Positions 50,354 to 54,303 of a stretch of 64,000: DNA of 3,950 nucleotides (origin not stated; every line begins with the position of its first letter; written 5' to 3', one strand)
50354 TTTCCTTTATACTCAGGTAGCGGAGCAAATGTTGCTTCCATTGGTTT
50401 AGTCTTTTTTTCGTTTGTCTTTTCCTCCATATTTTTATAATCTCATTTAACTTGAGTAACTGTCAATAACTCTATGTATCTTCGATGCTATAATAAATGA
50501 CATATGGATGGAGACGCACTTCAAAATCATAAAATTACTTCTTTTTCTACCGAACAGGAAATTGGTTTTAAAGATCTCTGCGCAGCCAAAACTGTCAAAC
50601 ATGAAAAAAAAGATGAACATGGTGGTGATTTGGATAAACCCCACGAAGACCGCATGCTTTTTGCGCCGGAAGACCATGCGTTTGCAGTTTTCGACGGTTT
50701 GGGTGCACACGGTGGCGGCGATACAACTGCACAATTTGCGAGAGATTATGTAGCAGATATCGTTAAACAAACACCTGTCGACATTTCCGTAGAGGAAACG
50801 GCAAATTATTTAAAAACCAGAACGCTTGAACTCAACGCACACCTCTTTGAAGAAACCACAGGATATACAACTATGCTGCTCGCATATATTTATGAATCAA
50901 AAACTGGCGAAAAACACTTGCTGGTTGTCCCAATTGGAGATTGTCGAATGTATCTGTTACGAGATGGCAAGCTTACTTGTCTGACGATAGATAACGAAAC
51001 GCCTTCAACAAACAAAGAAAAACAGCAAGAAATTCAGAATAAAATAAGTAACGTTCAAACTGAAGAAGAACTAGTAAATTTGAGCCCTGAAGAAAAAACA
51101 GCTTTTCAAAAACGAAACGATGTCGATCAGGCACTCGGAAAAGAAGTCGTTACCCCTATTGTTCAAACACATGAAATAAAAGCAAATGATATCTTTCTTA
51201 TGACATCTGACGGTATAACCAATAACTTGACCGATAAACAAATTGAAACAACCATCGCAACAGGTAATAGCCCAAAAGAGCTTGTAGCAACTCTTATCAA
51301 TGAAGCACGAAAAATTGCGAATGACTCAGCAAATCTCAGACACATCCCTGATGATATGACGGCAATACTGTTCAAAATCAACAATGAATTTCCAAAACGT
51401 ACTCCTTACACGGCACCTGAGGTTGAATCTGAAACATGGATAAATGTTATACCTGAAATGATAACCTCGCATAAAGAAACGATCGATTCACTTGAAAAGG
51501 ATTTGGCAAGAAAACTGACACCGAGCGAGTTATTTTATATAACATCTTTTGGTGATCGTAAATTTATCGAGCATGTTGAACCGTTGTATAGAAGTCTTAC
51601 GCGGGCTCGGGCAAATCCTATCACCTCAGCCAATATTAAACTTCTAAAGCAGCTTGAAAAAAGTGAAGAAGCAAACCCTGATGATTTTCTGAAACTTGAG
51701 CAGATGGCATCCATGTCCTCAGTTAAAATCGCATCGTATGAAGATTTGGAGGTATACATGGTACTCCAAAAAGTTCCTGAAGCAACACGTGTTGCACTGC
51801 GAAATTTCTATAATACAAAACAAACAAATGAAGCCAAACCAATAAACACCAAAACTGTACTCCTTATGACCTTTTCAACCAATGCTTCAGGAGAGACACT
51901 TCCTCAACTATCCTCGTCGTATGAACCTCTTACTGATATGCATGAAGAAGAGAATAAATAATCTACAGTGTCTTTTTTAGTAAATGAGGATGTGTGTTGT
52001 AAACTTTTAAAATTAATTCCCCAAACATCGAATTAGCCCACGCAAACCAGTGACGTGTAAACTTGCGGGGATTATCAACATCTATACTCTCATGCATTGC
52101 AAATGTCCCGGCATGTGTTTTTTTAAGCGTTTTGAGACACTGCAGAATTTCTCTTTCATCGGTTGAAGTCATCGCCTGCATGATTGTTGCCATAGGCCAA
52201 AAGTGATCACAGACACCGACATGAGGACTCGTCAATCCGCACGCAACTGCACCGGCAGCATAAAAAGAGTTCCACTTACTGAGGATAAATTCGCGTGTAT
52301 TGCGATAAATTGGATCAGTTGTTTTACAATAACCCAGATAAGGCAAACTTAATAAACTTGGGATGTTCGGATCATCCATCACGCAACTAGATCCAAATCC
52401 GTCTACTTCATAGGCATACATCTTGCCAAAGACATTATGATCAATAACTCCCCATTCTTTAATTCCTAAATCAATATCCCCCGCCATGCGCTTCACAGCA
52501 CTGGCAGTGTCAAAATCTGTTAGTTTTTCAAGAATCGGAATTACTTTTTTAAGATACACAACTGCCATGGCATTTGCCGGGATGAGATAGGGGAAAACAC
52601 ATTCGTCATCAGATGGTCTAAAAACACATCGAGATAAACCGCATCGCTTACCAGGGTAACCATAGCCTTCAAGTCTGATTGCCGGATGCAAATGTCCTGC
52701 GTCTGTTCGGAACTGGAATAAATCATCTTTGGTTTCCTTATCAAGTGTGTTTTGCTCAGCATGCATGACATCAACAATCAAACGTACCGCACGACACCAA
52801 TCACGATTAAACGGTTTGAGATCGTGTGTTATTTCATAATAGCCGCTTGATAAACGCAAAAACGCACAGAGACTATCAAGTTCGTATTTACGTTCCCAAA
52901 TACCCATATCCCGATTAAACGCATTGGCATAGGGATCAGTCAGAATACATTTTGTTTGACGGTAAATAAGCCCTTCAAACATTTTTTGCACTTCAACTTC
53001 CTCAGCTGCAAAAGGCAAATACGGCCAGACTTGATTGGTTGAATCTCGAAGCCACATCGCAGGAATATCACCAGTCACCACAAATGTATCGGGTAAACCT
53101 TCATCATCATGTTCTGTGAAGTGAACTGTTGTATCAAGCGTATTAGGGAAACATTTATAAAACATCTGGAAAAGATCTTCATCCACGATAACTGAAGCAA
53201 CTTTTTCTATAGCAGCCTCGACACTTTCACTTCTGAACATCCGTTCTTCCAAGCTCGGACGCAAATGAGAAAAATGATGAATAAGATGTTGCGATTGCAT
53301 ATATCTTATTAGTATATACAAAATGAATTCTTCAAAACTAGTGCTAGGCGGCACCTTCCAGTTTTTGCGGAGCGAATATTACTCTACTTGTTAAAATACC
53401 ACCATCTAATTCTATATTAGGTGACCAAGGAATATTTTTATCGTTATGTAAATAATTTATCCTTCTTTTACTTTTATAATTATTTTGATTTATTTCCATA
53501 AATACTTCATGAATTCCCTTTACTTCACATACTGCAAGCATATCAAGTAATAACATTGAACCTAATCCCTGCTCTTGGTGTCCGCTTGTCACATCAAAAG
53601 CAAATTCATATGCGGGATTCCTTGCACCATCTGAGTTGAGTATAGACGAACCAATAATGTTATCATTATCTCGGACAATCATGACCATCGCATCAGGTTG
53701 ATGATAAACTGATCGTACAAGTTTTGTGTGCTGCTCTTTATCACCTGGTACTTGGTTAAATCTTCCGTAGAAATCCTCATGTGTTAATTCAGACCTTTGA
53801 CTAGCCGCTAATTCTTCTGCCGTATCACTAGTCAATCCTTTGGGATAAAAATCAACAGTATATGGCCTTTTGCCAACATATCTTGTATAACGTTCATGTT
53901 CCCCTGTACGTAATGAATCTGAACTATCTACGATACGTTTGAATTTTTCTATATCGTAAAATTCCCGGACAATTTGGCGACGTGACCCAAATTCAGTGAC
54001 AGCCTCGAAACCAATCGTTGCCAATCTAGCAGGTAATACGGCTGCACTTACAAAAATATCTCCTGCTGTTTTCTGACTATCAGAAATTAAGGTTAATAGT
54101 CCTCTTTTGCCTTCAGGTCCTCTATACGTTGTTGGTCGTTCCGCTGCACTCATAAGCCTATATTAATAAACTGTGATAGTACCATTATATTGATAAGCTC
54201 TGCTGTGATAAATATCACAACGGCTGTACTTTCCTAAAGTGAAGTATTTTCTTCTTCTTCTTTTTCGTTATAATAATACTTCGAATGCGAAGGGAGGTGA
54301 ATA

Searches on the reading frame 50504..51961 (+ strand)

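Call 91: search_protein_families(library=pfam, proteins=[window:50504-51961:+], max_evalue=0.001)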
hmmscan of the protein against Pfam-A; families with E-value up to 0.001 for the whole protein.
window:50504-51961:+ (485 aa): 3 families
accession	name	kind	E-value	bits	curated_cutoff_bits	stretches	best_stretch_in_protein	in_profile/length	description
PF13672.11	PP2C_2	-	4.3e-07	30.1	24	1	46-246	11-182/209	Protein phosphatase 2C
PF00481.26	PP2C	-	3.8e-05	23.9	20.3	0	54-172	31-147/255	Protein phosphatase 2C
PF07228.17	SpoIIE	-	3.9e-05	24.1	25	1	217-292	112-191/192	Stage II sporulation protein E (SpoIIE)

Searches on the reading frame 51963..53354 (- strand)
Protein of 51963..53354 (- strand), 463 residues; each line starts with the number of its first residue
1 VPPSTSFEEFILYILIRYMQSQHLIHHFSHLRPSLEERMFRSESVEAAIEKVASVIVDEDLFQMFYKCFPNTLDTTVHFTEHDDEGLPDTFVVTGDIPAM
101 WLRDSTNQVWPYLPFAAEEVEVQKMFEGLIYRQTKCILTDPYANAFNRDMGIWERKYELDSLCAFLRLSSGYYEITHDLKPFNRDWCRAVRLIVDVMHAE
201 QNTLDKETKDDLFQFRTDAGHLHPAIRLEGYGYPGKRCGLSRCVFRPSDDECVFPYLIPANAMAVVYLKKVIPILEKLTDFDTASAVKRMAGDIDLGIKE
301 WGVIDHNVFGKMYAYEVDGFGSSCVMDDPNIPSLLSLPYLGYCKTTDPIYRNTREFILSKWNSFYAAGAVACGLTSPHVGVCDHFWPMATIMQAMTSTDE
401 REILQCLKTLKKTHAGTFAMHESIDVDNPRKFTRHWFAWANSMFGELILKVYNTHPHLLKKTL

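Call 91: search_protein_families(library=pfam, proteins=[window:51963-53354:-], max_evalue=0.001)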
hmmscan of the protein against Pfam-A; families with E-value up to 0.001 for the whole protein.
window:51963-53354:- (463 aa): 1 family
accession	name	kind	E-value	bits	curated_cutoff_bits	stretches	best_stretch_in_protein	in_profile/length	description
PF06824.17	Glyco_hydro_125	-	6.3e-152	506.7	23.4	1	58-449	1-414/414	Metal-independent alpha-mannosidase (GH125)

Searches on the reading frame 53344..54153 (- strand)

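Call 91: search_protein_families(library=pfam, proteins=[window:53344-54153:-], max_evalue=0.001)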
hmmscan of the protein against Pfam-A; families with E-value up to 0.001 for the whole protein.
window:53344-54153:- (269 aa): 2 families
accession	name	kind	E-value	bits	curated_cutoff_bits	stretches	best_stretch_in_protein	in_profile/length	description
PF00583.31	Acetyltransf_1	-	2e-07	31.7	20.7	1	142-229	17-108/116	Acetyltransferase (GNAT) family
PF13302.13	Acetyltransf_3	-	1.2e-05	26.5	25.4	1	108-230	8-130/138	Acetyltransferase (GNAT) domain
